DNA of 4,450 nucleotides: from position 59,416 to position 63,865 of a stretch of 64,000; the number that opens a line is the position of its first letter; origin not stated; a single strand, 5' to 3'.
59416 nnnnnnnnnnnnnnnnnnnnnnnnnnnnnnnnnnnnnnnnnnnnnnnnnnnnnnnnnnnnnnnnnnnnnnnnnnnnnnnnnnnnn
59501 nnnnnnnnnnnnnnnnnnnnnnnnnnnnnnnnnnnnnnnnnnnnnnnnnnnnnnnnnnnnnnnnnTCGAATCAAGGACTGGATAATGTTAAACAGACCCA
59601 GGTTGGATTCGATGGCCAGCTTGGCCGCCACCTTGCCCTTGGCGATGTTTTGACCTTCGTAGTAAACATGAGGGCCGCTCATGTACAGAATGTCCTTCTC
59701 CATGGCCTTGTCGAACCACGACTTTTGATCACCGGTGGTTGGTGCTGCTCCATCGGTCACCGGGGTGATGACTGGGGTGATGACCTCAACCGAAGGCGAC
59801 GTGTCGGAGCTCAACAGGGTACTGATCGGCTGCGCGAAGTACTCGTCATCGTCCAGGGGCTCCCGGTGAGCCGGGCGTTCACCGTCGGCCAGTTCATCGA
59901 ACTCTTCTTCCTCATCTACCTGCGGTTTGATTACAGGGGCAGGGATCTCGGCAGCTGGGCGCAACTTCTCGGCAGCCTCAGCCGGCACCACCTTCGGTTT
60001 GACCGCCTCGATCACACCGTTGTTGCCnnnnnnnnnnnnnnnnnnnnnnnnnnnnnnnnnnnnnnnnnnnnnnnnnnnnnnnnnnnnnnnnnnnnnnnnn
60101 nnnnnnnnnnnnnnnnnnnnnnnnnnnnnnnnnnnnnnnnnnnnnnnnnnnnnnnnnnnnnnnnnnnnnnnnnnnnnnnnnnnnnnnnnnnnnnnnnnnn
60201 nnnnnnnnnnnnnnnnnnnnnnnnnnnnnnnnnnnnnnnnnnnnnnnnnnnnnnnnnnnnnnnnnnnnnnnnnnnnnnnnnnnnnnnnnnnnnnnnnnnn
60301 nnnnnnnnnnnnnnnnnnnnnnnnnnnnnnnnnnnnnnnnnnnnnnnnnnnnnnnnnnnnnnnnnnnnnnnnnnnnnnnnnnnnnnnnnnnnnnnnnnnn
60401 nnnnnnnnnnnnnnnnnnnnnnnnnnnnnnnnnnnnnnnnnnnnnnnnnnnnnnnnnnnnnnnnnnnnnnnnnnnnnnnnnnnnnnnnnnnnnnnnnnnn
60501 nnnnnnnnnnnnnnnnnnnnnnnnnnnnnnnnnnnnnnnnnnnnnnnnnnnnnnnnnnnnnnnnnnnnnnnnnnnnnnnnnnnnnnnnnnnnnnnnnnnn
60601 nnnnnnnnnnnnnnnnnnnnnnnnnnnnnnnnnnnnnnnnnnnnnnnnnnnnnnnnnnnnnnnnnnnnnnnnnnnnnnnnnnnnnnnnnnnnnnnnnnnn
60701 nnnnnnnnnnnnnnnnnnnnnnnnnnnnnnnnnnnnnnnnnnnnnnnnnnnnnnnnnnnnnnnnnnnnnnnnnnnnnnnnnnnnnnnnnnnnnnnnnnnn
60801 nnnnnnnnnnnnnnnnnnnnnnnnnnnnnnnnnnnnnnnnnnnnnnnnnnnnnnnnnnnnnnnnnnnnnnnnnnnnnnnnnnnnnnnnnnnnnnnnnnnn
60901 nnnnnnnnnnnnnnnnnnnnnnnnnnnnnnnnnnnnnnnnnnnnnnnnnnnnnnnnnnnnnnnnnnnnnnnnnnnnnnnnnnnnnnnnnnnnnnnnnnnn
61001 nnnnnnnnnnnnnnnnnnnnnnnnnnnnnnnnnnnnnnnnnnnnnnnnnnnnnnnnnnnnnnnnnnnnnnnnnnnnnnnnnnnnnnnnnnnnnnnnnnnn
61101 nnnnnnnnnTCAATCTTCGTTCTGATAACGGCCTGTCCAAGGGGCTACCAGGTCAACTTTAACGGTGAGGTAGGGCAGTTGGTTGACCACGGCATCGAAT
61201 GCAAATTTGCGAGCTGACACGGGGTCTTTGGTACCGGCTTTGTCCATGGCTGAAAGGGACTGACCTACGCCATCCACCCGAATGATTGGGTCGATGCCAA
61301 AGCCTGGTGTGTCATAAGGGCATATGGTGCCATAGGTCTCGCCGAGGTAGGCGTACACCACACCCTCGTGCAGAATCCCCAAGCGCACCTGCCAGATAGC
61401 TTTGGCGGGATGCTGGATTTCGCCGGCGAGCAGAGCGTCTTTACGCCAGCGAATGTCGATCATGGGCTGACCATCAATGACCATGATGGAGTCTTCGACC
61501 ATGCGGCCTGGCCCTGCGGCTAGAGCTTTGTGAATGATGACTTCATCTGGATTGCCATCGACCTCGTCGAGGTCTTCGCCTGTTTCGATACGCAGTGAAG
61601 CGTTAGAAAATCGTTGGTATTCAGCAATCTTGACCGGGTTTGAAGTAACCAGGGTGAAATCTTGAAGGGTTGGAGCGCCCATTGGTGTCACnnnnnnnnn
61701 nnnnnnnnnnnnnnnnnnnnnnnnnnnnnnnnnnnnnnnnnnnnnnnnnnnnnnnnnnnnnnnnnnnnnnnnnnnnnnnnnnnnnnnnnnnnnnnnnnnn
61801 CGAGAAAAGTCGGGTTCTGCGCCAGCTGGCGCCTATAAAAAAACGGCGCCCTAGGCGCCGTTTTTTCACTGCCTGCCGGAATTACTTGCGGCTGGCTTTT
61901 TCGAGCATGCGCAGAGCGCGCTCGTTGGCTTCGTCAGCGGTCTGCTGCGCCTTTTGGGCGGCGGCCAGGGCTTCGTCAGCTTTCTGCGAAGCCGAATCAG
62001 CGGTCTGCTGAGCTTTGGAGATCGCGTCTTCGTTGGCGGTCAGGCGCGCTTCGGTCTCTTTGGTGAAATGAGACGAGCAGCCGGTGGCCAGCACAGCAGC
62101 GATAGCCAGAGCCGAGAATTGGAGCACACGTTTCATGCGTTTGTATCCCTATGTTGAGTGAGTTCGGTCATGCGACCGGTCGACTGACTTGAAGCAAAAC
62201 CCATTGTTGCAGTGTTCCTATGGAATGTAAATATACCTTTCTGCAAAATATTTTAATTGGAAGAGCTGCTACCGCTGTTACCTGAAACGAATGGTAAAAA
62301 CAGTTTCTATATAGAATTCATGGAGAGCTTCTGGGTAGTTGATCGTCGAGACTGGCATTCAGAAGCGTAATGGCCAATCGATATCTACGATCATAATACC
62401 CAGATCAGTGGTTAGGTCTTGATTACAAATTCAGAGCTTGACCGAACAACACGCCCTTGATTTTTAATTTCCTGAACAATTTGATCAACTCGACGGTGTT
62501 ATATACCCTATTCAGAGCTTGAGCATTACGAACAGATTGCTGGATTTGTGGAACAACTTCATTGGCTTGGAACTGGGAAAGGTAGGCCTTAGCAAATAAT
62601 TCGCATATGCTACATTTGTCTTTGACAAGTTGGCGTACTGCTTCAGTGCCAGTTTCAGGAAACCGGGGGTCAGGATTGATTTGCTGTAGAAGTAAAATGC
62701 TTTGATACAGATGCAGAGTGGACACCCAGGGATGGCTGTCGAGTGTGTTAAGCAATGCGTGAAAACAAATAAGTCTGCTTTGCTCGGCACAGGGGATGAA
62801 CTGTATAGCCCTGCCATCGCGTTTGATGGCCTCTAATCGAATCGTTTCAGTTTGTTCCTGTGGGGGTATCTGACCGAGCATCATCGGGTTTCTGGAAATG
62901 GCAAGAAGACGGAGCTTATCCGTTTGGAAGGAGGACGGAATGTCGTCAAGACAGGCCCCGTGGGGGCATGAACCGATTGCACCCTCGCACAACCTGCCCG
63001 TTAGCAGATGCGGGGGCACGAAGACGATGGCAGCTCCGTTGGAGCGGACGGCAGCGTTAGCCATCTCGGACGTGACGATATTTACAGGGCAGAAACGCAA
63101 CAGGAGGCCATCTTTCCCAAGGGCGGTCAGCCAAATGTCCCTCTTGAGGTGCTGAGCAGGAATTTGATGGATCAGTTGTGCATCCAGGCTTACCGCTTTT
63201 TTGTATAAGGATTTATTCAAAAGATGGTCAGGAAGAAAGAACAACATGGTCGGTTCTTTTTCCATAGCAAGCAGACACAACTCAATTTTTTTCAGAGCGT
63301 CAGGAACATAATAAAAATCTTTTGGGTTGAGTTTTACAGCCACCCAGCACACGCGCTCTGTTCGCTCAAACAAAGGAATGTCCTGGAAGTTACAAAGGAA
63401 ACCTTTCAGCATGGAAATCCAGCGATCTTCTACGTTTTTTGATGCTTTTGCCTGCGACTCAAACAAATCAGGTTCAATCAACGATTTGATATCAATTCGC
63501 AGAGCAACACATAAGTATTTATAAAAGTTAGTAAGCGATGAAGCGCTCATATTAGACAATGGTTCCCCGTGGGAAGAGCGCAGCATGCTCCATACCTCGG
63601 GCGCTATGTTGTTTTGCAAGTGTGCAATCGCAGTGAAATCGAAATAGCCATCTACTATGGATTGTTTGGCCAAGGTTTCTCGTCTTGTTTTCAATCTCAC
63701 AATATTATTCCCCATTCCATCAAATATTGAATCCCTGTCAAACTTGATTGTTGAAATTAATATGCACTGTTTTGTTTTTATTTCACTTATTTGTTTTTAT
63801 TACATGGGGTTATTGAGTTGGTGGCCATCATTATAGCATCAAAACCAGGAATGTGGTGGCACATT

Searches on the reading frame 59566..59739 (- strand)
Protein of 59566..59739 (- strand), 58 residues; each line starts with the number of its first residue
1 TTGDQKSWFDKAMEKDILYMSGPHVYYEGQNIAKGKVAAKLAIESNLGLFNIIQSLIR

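Call 40: search_solved_structures(query=A3, max_evalue=10, show_alignments=2)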
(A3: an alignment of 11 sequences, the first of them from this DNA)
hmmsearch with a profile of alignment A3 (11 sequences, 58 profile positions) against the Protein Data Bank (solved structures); distinct sequences matched with E-value up to 10: 41.
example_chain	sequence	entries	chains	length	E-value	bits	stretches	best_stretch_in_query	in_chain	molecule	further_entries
3cmu_A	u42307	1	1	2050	2.4e-36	126.7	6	14-57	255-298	Protein recA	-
3cmt_A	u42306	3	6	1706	1.4e-30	108.2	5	14-57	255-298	Protein recA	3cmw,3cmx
3cmv_A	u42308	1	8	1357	1e-24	89.5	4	14-57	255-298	Protein recA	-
2zrh_A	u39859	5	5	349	9.2e-08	35.2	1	13-57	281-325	Protein recA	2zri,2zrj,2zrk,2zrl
1ubc_A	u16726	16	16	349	9.2e-08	35.1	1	13-57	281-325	RecA | Protein recA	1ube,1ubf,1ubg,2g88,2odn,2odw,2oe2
2zr0_A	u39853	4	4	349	9.2e-08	35.1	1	13-57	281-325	Protein recA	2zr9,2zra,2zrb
2zrc_A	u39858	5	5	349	9.2e-08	35.1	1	13-57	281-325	Protein recA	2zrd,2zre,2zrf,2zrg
5jrj_A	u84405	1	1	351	1.1e-07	34.9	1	14-57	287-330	Protein RecA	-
4oqf_A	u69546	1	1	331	1.9e-07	34.1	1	13-57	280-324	Protein RecA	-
1g18_A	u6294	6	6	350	2e-07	34.1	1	13-57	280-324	RECA PROTEIN | RecA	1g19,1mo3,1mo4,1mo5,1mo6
4po1_A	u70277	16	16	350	2e-07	34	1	13-57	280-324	Protein RecA | Protein RecA, 1st part, 2nd part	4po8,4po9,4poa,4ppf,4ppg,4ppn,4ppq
1aa3_A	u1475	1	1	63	6.2e-07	32.5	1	13-57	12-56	RECA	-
8trg_A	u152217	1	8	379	3.1e-06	30.2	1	14-57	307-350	Protein RecA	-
8amd_A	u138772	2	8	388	5e-06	29.6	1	12-56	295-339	Protein RecA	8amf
7jy6_A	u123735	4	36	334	1.3e-05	28.3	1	14-57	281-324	Protein RecA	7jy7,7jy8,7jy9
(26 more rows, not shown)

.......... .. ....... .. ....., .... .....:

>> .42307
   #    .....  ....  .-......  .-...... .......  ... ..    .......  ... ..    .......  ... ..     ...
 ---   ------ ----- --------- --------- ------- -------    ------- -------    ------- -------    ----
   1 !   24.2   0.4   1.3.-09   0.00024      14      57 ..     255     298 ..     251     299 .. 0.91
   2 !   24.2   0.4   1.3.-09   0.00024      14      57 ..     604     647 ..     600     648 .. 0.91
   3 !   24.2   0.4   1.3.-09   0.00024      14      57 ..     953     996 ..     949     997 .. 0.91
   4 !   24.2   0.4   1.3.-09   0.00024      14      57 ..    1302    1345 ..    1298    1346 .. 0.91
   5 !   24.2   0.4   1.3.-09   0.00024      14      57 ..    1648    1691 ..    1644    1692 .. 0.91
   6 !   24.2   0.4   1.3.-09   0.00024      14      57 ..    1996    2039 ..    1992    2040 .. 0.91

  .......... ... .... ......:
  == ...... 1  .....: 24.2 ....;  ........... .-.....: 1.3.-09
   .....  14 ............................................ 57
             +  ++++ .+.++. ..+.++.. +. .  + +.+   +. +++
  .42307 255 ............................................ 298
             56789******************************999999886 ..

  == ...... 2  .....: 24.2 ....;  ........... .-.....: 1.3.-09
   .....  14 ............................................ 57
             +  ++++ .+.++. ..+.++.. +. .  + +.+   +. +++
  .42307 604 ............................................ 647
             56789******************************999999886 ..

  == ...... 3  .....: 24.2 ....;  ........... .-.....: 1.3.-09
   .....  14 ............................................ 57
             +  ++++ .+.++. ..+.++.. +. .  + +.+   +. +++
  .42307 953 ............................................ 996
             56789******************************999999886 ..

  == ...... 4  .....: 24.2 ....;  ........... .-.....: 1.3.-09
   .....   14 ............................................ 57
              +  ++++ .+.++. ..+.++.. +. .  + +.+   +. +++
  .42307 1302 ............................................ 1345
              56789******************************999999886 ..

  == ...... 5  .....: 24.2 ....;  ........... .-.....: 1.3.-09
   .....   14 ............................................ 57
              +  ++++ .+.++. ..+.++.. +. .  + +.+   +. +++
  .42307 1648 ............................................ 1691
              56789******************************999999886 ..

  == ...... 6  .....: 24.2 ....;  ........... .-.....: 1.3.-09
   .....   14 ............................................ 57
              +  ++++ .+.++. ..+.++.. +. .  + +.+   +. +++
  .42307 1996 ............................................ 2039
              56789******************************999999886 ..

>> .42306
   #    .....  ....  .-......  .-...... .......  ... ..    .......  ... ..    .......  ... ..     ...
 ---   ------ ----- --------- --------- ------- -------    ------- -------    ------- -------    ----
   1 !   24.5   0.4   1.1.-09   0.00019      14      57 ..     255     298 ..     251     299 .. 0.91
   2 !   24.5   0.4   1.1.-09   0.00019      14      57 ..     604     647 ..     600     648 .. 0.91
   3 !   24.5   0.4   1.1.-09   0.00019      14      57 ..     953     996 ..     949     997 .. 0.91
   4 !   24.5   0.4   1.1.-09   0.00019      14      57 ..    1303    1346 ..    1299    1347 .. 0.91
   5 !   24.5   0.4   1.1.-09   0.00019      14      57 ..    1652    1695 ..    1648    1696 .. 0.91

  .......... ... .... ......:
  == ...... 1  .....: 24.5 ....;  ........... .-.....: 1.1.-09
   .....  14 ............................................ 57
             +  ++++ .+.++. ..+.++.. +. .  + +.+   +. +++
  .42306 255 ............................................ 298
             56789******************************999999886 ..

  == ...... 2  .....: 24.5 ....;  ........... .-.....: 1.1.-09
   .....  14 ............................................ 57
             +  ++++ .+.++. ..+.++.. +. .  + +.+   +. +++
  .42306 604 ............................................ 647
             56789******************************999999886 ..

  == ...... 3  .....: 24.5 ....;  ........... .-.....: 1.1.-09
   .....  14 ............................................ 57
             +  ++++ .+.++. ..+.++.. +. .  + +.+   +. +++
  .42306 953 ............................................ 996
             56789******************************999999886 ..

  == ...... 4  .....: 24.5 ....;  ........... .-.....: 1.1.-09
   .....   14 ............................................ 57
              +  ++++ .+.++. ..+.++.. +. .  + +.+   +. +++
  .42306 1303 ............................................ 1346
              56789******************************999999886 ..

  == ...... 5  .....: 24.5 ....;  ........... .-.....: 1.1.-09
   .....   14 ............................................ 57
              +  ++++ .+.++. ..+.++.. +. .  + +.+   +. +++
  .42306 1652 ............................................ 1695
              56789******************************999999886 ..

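Call 45: predict_structure(alignment_id=A3)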
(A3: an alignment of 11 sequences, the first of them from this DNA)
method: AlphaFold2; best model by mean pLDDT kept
length: 58 residues; sequences in the alignment: 11
mean_pLDDT: 90.7   pTM: 0.72
mean pLDDT of the five models: 90.7, 90.4, 89.5, 89.1, 89.1
residues with pLDDT >= 90: 50; 70-90: 3; 50-70: 2; < 50: 3
segments of 3 or more residues with pLDDT < 50: 1-3
pLDDT, mean of each block of 10 residues (from residue 1): 68 96 96 96 96 94
secondary structure, 60 per line:
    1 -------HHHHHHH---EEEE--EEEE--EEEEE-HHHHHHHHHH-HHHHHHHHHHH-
elements in order: H8-14 E18-21 E24-27 E30-34 H36-45 H47-57

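Call 47: fold_search(model_id=the predicted structure, library=pdb)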
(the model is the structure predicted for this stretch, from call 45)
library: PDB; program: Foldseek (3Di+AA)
matches with E <= 10: 165; with E <= 0.001: 0
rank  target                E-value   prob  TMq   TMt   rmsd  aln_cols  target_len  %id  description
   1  7jy6_I                2.3e-03  1.00  0.78  0.17   1.2        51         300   22  Analysis of a strand exchange reaction with a mini filament of 9-RecA, oligo(dT)27 primary ssDNA, non-homologous 120 b (released 2020-11-04)
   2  7jy6_A                2.6e-03  1.00  0.79  0.15   1.2        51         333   22  Analysis of a strand exchange reaction with a mini filament of 9-RecA, oligo(dT)27 primary ssDNA, non-homologous 120 b (released 2020-11-04)
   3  2odn                  2.9e-03  1.00  0.79  0.16   1.0        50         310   28  MSRECA-dATP complex (released 2007-06-19)
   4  4ptl                  5.1e-03  1.00  0.80  0.16   1.1        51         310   25  Mycobacterium tuberculosis RecA glycerol bound low temperature structure IIC-GM (released 2015-03-18)
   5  4ppq                  5.8e-03  1.00  0.79  0.16   1.0        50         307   24  Mycobacterium tuberculosis RecA citrate bound low temperature structure IIA-CR (released 2015-03-18)
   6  4ppf                  5.8e-03  1.00  0.79  0.16   1.0        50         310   24  Mycobacterium tuberculosis RecA citrate bound low temperature structure IIA-N (released 2015-03-18)
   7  4ppg                  5.8e-03  1.00  0.80  0.16   1.1        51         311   25  Mycobacterium tuberculosis RecA citrate bound low temperature structure IIA-BR (released 2015-03-18)
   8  1rea                  6.2e-03  1.00  0.80  0.16   1.1        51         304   22  STRUCTURE OF THE RECA PROTEIN-ADP COMPLEX (released 1993-10-31)
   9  1xms                  6.6e-03  1.00  0.79  0.17   1.2        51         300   22  E. coli RecA in complex with MnAMP-PNP (released 2005-01-04)
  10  4ppn                  6.6e-03  1.00  0.80  0.16   1.1        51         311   25  Mycobacterium tuberculosis RecA citrate bound low temperature structure IIA-BN (released 2015-03-18)
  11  2ofo                  6.6e-03  1.00  0.79  0.15   1.1        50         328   28  MSrecA-native (released 2007-06-19)
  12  4pqy                  6.6e-03  1.00  0.78  0.15   1.1        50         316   24  Mycobacterium tuberculosis RecA glycerol bound low temperature structure IIC-N4 (released 2015-03-18)
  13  8trg_A                7.1e-03  1.00  0.80  0.15   1.1        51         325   22  Structure of full-length LexA bound to a RecA filament (released 2023-11-15)
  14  3cmx_A                7.6e-03  1.00  0.80  0.03   1.1        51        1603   22  Mechanism of homologous recombination from the RecA-ssDNA/dsDNA structures (released 2008-05-20)
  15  3cmw_C                7.6e-03  1.00  0.80  0.03   1.1        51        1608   22  Mechanism of homologous recombination from the RecA-ssDNA/dsDNA structures (released 2008-05-20)
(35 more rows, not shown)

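Call 56: find_homologous_proteins(query=A3, max_evalue=0.001)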
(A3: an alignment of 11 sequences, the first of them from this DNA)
Query A3 (11 sequences) (58 aa, profile of the alignment): 2 proteins with E <= 0.001 among 477 candidates.
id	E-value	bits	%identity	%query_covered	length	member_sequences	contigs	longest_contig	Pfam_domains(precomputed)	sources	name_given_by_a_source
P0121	3.6e-23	99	73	97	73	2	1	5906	-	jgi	jgi:hypothetical protein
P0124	2.5e-22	96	75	90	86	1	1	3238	PF21096.3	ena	-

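Call 58: find_encoding_contigs(protein=P0124, flank=4000, max_places=2)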
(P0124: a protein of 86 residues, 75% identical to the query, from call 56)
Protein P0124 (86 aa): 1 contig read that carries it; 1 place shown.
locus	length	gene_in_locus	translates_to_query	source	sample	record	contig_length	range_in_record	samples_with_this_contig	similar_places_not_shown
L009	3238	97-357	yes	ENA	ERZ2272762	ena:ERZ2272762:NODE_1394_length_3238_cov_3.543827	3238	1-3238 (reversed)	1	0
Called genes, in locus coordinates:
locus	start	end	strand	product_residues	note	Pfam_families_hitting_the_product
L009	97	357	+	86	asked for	PF21096:RecA_C (weak)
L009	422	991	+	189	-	PF13532:2OG-FeII_Oxy_2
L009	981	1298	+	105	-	-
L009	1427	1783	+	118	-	-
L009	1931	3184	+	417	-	PF00924:MS_channel_2nd, PF21082:MS_channel_3rd (weak)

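Call 77: find_related_loci(query=A5, collection=metagenome_contigs, flank=2500)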
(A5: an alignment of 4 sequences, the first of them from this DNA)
Query A5 (58 aa) in metagenome_contigs; peptide patterns used: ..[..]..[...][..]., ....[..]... (x = any residue, [..] = any of these).
346 stretches matched a pattern; 2 encode a relative of the query (tblastn E <= 1e-3); 2 distinct loci.
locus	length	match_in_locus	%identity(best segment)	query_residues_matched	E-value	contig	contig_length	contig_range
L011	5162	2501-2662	57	4-57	7e-21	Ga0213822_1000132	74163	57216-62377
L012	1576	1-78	62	32-57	2e-7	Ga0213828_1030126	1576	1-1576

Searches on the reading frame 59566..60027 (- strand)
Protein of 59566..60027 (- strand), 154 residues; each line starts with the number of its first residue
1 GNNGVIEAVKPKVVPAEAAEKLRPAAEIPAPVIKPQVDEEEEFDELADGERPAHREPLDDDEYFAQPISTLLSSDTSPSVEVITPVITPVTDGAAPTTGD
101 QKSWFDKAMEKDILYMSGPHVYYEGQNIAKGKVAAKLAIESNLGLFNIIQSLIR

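Call 14: search_protein_families(library=pfam, proteins=[window:59566-60027:-], max_evalue=10)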
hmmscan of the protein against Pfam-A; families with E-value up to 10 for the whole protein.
seq(154 aa): 1 family
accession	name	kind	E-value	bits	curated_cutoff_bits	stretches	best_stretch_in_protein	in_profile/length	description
PF21096.2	RecA_C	-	0.00047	20.7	27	1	105-154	4-53/57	RecA C-terminal domain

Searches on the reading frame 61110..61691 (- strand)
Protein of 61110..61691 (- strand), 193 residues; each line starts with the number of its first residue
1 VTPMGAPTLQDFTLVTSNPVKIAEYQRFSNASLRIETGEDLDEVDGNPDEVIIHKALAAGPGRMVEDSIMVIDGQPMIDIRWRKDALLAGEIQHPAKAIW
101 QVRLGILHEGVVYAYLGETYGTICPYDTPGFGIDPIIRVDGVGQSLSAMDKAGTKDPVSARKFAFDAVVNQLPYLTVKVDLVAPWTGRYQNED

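Call 12: search_protein_families(library=pfam, proteins=[window:61110-61691:-], max_evalue=0.01)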
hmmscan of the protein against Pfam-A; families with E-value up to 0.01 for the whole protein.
window:61110-61691:- (193 aa): 1 family
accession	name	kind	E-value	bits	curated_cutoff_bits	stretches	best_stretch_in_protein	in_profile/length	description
PF01725.21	Ham1p_like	-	1.9e-09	38.1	22.5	1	13-170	2-185/186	Ham1 family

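Call 15: search_protein_families(library=ncbifam, proteins=[window:61110-61691:-], max_evalue=0.01)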
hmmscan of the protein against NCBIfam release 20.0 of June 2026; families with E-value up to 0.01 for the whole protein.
window:61110-61691:- (193 aa): 3 families
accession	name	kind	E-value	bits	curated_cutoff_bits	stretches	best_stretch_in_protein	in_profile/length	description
TIGR00042.1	TIGR00042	equivalog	9.2e-05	21.9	145.35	1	96-172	107-183/184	RdgB/HAM1 family non-canonical purine NTP pyrophosphatase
NF011396.0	PRK14821.1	equivalog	0.00024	20.7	203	1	97-171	104-179/185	XTP/dITP diphosphatase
NF011397.0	PRK14822.1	equivalog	0.003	16.9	234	1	115-174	135-195/201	XTP/dITP diphosphatase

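Call 89: search_protein_families(library=phrogs, proteins=[window:61110-61691:-], max_evalue=0.001)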
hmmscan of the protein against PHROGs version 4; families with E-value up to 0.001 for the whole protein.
window:61110-61691:- (193 aa): 0 families

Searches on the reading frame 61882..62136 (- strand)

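Call 12: search_protein_families(library=pfam, proteins=[window:61882-62136:-], max_evalue=0.01)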
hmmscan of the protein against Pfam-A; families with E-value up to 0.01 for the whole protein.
window:61882-62136:- (84 aa): 1 family
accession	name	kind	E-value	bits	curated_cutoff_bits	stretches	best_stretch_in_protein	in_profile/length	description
PF11839.13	Alanine_zipper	-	1.4e-10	41.7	23.1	1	37-84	22-69/69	Alanine-zipper, major outer membrane lipoprotein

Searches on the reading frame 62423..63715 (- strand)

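Call 12: search_protein_families(library=pfam, proteins=[window:62423-63715:-], max_evalue=0.01)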
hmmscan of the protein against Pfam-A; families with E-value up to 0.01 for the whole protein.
window:62423-63715:- (430 aa): 1 family
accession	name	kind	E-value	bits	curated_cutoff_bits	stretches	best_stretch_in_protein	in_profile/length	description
PF13475.11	DUF4116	-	2.6e-16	59.3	24.9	2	126-165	8-48/49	Domain of unknown function (DUF4116)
